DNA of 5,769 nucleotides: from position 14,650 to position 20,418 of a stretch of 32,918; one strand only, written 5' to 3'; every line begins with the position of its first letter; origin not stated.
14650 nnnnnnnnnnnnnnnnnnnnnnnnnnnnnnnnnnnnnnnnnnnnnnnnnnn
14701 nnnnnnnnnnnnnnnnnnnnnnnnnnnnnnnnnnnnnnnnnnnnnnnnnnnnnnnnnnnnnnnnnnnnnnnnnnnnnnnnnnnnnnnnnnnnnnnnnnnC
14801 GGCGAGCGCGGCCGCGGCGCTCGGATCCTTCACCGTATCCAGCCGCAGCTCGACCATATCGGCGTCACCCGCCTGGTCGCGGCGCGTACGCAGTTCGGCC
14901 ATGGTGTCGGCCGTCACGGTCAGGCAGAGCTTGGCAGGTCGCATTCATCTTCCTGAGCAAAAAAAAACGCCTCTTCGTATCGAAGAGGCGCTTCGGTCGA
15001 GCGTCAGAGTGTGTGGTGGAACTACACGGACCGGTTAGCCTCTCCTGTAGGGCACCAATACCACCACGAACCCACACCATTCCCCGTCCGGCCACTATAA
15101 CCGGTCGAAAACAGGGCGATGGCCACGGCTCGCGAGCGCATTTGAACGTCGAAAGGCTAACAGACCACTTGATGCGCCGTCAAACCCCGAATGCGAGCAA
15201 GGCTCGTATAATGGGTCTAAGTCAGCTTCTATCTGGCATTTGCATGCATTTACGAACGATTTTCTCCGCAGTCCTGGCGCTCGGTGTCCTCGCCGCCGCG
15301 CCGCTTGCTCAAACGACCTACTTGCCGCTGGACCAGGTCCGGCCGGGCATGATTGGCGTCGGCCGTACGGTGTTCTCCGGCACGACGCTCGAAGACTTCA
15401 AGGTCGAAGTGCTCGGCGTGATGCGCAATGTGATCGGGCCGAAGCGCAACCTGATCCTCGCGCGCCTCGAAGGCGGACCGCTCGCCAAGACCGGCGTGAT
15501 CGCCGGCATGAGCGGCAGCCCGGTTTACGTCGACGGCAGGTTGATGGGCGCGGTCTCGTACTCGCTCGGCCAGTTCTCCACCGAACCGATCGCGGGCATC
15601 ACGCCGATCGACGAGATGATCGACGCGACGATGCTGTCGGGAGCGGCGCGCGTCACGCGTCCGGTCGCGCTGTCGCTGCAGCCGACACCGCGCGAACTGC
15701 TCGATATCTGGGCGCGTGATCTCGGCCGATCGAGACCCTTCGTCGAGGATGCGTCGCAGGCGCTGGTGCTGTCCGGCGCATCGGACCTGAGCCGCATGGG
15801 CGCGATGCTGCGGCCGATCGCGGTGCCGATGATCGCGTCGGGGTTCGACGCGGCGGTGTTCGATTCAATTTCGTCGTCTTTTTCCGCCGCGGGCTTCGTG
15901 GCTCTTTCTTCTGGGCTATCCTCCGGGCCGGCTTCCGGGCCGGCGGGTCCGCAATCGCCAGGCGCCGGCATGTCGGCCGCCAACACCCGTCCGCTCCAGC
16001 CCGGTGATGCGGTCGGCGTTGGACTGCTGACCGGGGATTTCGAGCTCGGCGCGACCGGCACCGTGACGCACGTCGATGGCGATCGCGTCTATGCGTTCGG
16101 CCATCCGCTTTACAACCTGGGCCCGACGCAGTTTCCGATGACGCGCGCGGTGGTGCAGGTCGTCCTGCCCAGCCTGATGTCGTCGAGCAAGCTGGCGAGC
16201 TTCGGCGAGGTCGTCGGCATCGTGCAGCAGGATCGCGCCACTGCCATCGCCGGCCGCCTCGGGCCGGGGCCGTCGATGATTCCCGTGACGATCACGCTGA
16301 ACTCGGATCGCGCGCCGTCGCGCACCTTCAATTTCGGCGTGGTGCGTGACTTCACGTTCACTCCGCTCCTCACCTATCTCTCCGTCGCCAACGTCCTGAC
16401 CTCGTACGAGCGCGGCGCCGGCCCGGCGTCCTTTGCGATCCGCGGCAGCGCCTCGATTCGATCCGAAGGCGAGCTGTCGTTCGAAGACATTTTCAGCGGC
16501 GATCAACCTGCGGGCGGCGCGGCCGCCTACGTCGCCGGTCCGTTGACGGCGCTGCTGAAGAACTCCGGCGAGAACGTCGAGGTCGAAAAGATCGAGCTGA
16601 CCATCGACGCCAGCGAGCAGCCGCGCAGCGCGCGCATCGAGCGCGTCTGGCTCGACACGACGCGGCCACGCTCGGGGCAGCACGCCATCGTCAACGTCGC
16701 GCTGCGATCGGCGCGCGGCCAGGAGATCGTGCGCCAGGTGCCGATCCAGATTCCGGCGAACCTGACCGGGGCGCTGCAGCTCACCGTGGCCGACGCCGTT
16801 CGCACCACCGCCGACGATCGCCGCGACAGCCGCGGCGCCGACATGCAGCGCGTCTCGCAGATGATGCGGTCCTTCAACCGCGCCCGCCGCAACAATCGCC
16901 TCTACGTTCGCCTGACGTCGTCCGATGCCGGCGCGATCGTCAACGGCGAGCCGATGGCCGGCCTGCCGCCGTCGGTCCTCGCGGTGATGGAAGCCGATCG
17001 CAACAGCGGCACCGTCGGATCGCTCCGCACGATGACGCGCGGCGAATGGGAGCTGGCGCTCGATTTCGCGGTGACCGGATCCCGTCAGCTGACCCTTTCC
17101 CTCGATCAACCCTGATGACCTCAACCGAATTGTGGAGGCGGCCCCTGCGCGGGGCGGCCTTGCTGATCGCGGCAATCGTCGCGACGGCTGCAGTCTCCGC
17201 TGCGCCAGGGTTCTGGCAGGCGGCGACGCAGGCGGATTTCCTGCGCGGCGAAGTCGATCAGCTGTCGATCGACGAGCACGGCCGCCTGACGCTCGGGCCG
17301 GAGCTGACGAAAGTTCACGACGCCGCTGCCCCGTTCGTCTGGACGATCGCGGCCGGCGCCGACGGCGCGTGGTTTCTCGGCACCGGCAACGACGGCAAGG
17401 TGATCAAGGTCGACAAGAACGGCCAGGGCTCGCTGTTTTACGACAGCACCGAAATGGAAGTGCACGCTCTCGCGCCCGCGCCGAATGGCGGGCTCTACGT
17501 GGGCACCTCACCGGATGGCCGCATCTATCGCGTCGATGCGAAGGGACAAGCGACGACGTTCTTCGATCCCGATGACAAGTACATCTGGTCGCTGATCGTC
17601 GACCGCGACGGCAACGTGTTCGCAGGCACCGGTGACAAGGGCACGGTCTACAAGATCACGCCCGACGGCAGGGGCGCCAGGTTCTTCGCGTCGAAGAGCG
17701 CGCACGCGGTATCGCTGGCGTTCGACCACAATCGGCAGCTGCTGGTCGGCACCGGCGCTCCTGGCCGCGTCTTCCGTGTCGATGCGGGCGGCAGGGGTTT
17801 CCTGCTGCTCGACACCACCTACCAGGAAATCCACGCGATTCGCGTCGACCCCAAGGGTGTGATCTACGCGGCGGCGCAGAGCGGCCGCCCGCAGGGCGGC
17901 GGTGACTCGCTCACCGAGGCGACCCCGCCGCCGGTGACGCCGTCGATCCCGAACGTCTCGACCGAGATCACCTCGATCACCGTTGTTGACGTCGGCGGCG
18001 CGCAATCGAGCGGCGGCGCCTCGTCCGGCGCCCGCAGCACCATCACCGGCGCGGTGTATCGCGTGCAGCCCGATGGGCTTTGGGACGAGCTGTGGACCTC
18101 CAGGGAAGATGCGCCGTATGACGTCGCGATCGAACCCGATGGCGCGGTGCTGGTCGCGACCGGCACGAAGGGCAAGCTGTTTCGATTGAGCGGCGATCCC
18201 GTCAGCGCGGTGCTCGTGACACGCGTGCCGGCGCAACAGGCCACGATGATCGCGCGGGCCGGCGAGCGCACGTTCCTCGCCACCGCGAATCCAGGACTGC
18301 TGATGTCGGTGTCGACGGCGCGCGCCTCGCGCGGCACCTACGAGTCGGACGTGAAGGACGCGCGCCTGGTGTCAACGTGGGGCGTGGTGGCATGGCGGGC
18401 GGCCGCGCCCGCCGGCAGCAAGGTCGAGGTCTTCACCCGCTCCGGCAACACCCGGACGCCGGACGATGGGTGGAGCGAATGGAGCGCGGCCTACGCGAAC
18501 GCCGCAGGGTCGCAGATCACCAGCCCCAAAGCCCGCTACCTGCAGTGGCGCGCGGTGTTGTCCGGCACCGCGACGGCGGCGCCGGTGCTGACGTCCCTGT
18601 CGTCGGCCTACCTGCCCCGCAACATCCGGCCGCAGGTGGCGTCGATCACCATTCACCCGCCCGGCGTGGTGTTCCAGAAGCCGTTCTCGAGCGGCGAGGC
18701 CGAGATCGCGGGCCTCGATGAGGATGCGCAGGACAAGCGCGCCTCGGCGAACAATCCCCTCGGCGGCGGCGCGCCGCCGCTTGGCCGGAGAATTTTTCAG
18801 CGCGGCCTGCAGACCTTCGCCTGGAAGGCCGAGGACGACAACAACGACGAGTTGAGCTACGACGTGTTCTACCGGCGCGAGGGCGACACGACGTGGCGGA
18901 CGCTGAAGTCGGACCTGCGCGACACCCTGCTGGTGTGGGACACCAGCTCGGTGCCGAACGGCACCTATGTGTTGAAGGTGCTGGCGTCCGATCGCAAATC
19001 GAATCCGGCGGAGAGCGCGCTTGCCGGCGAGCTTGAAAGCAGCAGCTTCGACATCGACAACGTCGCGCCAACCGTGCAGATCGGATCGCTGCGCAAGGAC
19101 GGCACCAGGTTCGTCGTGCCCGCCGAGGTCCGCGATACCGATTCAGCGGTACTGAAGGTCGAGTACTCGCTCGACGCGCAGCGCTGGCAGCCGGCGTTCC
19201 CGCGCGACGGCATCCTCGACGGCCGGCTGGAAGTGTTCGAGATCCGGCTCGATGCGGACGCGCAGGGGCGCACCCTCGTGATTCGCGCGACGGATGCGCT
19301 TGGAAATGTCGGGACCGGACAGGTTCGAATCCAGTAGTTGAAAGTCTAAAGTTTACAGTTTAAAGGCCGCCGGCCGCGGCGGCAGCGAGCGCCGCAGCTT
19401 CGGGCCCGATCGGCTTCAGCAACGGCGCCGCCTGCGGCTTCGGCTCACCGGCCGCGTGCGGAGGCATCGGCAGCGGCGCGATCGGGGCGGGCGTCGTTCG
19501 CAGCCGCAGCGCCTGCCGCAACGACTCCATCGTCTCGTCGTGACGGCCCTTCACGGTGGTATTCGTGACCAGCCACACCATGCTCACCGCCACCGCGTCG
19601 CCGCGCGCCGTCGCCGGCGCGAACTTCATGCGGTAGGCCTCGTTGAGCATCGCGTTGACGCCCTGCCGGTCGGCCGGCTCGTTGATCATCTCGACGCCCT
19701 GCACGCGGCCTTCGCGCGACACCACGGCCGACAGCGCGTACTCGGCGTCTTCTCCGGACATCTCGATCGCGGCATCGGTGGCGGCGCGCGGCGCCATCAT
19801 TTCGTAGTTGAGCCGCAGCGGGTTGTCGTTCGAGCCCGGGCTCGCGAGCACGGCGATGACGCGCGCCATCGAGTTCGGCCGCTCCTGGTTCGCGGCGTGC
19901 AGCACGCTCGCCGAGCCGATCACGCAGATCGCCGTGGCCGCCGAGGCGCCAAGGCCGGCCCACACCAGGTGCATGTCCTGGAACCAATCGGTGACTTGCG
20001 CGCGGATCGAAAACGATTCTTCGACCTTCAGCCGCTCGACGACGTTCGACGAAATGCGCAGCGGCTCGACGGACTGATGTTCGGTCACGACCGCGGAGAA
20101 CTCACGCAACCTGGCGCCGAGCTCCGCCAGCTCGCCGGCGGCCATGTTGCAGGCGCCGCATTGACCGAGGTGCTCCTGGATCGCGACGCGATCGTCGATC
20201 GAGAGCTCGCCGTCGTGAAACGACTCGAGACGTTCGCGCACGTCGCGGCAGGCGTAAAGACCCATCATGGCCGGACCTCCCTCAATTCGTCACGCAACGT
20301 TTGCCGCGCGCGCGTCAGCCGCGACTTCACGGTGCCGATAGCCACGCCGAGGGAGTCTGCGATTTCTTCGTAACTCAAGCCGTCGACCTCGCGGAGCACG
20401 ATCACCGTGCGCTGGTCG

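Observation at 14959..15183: Candidate ribosome-mediated Trp attenuator: W-W-Y-W leader peptide, antiterminator and terminator in front of the whole aro-trp operon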

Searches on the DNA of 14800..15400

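Call 4: search_rna_families(source=window, start=14800, end=15400, threshold=evalue, max_evalue=10)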
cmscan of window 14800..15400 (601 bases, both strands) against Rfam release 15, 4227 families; matches with E-value up to 10: 4.
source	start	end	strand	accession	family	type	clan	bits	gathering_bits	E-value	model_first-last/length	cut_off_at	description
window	15002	15068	+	RF03746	mir-2318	Gene; miRNA;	-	17.1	90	1.2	1-79/79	no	mir-2318 microRNA precursor family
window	14804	14853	+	RF00520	ybhL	Cis-reg; leader;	-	16.4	50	4.8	12-73/73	no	ybhL leader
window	15273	15345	+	RF01665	P13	Gene; sRNA;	-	15.8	70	8.9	1-76/76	no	Pseudomonas sRNA P13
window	15266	15386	+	RF02169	PVT1_6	Gene; lncRNA;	-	13.1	45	8.8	1-113/113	no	Pvt1 oncogene conserved region 6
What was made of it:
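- On Rfam Trp_leader (RF00513) and other Rfam leaders or T-box: At E<=10 in 14800-15400 there were only 4 chance-level hits, none to a Trp leader or T-box (call 4).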

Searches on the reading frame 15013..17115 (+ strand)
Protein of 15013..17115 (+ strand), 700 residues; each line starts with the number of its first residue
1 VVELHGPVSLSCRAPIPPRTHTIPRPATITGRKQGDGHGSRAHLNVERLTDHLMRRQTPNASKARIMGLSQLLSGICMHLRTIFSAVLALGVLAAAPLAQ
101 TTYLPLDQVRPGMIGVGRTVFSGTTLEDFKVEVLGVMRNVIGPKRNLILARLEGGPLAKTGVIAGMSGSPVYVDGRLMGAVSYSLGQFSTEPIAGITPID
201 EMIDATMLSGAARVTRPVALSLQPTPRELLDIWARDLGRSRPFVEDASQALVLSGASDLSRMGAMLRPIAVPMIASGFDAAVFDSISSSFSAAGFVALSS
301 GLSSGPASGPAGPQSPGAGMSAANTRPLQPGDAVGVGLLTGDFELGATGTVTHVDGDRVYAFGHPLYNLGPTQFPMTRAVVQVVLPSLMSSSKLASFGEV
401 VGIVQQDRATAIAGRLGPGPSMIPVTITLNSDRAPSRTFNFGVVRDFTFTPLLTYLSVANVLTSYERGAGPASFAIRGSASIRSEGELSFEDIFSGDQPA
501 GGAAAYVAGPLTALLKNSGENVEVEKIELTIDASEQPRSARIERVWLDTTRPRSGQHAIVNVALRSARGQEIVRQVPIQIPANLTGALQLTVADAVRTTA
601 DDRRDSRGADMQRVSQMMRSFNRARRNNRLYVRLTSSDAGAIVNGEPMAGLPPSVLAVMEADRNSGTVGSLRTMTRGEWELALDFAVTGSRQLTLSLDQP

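Call 8: search_protein_families(library=pfam, proteins=[window:15013-17115:+])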
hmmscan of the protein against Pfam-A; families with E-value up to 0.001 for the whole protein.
window:15013-17115:+ (700 aa): 1 family
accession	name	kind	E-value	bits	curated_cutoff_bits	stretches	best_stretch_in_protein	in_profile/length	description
PF05580.18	Peptidase_S55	-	4.9e-08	33.7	25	1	118-185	126-194/210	SpoIVB peptidase S55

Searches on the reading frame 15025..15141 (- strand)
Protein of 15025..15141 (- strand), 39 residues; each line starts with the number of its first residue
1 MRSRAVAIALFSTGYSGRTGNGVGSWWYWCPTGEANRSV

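Call 42: search_protein_families(library=pfam, proteins=[window:15025-15141:-], max_evalue=10)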
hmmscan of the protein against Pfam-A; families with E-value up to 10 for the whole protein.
seq(39 aa): 0 families

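Call 43: search_protein_families(library=ncbifam, proteins=[window:15025-15141:-], max_evalue=10)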
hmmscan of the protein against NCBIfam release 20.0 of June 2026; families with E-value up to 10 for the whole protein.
seq(39 aa): 0 families
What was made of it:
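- Tried and rejected: Three leader peptides gave no hits (calls 42, 43).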

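Call 46: list_cluster_members(proteins=[window:15025-15141:-, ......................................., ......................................, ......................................, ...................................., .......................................])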
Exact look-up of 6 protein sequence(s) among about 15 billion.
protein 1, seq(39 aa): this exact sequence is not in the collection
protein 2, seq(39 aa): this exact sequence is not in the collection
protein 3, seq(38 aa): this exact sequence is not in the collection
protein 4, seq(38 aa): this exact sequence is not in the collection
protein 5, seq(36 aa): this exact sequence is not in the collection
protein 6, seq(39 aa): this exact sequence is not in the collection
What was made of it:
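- Tried and rejected: An exact look-up of six leader peptides in the protein collection found none (call 46).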

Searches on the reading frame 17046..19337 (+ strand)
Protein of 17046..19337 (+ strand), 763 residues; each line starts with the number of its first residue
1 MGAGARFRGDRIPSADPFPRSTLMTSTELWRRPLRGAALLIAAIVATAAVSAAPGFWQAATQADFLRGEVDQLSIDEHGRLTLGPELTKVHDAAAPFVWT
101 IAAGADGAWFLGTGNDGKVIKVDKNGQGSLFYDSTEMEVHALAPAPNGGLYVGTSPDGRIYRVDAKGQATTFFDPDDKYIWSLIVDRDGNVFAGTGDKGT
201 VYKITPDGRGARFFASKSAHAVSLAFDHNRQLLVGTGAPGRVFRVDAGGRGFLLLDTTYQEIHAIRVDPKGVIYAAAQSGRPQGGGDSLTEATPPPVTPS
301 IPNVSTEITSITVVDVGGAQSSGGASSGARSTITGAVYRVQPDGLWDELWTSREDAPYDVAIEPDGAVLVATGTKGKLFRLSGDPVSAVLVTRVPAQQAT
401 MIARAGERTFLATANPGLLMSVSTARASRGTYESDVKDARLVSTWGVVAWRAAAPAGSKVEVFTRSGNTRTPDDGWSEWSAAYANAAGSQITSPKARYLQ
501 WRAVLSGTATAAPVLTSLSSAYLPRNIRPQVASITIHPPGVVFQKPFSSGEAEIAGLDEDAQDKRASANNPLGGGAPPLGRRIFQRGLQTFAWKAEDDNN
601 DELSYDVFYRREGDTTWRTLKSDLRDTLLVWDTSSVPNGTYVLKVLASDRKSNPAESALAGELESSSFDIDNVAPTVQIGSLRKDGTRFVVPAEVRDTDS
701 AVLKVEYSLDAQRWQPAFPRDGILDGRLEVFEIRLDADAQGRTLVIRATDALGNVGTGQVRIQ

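Call 8: search_protein_families(library=pfam, proteins=[window:17046-19337:+])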
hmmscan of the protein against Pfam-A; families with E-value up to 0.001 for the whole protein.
window:17046-19337:+ (763 aa): 6 families
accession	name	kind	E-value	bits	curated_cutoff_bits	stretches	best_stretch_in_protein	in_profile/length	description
PF24684.1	Vgb_lyase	-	3.1e-10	39.8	50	1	80-273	38-236/290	Virginiamycin B lyase family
PF07494.17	Reg_prop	-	3.4e-08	33.2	20.4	0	177-196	4-23/24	Two component regulator propeller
PF08450.18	SGL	-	3.9e-06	27.1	26.3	0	117-234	115-242/246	SMP-30/Gluconolactonase/LRE-like region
PF00400.38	WD40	-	9.7e-05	23.2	27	0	95-119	12-35/39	WD domain, G-beta repeat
PF20067.5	SSL_N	-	0.0002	21.6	18.9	0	265-281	26-42/46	Strictosidine synthase-like, N-terminal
PF23414.1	Beta-prop_EML_2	-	0.00024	21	90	0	98-226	1-132/266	Echinoderm microtubule-associated protein second beta-propeller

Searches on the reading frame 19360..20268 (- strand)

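Call 41: search_protein_families(library=pfam, proteins=[window:19360-20268:-])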
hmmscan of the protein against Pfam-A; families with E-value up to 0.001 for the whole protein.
window:19360-20268:- (302 aa): 1 family
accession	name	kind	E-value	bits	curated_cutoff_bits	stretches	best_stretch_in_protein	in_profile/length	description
PF13490.11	zf-HC2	-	1.6e-09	38.1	22.2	1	7-40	1-34/35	Putative zinc-finger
